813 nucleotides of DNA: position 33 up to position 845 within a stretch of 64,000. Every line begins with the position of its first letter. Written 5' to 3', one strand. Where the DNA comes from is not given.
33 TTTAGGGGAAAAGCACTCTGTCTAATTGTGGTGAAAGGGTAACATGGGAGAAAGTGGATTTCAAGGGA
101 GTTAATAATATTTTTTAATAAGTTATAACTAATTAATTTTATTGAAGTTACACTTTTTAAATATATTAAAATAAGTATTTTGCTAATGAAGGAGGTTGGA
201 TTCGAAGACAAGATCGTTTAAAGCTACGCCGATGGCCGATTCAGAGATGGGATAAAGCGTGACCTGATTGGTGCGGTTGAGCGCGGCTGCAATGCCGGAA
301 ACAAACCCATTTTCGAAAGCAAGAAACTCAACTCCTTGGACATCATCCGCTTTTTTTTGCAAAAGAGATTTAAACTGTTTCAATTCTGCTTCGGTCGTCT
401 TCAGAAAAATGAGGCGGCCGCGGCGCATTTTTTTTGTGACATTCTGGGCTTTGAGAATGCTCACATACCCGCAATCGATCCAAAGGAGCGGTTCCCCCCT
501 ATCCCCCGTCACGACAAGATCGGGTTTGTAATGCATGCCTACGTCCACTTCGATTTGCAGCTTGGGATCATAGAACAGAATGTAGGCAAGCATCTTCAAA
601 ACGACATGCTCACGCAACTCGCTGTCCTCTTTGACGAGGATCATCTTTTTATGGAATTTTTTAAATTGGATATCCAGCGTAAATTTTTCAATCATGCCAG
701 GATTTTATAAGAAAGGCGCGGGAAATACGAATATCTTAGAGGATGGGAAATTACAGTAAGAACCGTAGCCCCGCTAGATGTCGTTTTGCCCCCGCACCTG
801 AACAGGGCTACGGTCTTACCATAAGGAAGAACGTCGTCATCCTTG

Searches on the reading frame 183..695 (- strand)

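Call 69: search_protein_families(library=pfam, proteins=[window:183-695:-])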
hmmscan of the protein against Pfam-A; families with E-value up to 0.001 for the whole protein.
window:183-695:- (170 aa): 1 family
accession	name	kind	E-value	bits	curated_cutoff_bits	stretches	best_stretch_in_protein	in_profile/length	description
PF07152.18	YaeQ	-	5.2e-13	49.5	25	1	18-157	27-162/173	YaeQ protein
